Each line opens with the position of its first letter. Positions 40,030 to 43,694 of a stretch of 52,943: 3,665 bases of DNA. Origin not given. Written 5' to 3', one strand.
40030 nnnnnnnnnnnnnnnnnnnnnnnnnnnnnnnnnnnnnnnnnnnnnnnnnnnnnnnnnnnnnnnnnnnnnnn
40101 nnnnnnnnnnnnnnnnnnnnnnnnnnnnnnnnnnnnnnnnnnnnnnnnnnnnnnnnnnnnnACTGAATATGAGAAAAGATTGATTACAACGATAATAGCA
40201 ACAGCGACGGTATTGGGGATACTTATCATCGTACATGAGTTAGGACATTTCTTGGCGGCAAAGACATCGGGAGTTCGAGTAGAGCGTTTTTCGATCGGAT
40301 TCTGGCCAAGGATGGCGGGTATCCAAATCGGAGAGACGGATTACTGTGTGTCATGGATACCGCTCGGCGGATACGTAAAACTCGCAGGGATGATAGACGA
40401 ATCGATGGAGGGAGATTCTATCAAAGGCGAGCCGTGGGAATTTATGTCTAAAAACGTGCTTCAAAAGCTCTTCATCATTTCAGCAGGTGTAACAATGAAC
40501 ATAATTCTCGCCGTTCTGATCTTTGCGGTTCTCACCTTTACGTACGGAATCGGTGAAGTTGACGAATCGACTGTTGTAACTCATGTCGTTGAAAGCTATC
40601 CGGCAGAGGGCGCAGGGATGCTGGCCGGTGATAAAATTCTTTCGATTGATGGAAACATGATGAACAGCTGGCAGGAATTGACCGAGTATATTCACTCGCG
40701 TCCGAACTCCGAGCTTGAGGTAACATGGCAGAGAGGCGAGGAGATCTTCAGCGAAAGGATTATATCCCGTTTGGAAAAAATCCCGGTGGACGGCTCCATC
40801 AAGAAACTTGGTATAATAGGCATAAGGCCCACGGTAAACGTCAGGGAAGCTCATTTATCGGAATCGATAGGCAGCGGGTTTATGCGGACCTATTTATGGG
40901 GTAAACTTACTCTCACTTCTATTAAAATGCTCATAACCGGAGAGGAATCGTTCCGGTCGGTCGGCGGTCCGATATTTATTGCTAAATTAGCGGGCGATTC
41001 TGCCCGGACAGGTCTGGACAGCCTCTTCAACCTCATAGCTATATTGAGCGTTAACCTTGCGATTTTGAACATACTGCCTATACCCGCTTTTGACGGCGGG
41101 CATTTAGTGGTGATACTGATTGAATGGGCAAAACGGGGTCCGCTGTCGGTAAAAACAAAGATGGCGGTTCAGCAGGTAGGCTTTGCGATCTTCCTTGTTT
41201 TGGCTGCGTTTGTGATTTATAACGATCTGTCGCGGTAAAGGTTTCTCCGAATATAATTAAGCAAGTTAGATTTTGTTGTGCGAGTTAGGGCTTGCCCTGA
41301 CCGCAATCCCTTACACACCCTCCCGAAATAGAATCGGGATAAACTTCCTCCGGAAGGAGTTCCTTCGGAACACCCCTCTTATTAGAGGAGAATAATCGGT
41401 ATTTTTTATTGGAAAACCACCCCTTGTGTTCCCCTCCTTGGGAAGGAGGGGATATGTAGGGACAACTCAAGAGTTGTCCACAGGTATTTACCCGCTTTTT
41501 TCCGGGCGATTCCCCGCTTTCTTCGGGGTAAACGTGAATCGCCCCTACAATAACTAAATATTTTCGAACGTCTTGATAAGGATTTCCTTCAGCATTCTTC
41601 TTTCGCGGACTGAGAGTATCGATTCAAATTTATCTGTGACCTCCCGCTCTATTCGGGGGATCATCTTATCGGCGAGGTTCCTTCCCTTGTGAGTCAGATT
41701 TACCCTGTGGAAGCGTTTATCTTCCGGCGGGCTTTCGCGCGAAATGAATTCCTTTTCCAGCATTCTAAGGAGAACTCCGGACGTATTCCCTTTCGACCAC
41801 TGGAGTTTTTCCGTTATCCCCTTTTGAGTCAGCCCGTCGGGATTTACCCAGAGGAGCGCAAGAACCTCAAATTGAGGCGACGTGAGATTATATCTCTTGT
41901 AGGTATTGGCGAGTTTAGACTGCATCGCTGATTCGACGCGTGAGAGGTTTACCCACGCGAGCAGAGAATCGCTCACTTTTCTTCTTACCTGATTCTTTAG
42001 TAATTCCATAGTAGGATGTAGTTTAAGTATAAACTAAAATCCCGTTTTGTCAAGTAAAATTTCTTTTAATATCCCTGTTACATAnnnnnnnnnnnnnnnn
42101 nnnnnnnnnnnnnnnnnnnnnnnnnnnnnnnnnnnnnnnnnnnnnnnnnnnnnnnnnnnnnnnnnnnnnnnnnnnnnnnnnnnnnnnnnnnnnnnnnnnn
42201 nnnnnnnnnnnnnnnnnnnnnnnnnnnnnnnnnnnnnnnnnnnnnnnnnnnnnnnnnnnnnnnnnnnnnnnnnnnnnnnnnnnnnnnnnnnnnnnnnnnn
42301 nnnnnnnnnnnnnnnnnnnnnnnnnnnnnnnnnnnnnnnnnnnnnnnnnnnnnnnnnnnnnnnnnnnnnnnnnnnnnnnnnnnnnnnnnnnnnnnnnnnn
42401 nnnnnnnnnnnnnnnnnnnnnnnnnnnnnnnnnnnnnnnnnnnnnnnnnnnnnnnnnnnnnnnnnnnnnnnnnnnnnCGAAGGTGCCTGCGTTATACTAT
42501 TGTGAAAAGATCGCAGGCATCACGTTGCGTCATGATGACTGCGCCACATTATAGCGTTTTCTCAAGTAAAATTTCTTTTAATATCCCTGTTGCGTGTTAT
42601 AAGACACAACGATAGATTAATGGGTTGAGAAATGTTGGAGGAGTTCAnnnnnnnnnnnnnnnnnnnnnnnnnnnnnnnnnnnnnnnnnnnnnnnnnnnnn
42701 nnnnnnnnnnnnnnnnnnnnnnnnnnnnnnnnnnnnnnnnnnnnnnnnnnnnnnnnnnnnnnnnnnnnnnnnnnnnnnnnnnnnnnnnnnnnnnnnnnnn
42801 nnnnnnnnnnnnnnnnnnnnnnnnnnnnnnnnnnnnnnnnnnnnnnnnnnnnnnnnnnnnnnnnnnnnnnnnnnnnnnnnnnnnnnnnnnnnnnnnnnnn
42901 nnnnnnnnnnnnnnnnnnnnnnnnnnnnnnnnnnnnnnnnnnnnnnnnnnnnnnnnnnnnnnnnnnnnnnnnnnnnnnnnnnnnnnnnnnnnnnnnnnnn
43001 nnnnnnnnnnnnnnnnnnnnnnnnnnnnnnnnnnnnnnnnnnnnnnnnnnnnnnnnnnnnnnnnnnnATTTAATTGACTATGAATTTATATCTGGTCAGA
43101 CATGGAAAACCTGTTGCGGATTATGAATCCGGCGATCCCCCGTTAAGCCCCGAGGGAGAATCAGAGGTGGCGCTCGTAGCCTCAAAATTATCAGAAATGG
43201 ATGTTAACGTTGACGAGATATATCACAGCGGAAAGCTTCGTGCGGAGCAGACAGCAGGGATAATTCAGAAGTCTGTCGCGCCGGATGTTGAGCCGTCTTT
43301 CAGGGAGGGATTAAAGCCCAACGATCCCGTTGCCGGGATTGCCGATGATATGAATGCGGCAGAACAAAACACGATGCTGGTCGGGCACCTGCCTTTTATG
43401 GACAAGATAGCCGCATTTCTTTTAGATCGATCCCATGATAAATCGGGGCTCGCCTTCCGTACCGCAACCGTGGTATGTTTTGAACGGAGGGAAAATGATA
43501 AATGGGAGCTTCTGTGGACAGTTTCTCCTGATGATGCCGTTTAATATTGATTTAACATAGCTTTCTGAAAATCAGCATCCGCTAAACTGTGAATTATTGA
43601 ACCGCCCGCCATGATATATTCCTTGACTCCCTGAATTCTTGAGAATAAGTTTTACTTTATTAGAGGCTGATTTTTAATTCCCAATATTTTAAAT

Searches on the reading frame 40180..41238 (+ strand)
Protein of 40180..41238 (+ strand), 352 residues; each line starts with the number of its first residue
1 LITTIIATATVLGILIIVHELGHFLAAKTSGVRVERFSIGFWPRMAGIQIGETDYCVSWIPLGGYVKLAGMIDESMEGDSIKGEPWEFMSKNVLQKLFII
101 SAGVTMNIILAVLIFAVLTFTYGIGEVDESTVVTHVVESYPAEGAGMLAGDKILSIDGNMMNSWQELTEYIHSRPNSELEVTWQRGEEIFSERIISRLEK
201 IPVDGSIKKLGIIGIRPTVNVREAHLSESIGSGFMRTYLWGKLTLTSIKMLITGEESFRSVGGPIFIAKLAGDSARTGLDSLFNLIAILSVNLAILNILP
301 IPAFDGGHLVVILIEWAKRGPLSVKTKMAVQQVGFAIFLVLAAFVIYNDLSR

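Call 48: search_protein_families(library=pfam, proteins=[window:40180-41238:+], max_evalue=0.001)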
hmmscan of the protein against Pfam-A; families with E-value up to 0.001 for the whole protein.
window:40180-41238:+ (352 aa): 4 families
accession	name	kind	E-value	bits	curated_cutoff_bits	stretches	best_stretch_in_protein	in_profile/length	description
PF02163.28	Peptidase_M50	-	1e-61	208.6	27.2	1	8-341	2-221/221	Peptidase family M50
PF13180.12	PDZ_2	-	2.8e-09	37.6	27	1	129-188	12-72/80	PDZ domain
PF17820.7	PDZ_6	-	9.5e-09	35.3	27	1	132-185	1-54/54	PDZ domain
PF00595.29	PDZ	-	1.1e-05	26.1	23.2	1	128-174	24-70/81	PDZ domain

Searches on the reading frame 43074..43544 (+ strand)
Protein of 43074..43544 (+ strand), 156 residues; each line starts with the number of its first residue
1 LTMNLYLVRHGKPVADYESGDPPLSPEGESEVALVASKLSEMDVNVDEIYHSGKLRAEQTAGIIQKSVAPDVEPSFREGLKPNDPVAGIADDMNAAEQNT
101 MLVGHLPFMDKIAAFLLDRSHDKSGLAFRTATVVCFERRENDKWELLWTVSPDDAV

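Call 48: search_protein_families(library=pfam, proteins=[window:43074-43544:+], max_evalue=0.001)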
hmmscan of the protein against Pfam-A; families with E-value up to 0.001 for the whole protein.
window:43074-43544:+ (156 aa): 1 family
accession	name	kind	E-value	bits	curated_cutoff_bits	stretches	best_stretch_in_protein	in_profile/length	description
PF00300.27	His_Phos_1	-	2.9e-12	47.1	21.7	1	5-78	1-79/194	Histidine phosphatase superfamily (branch 1)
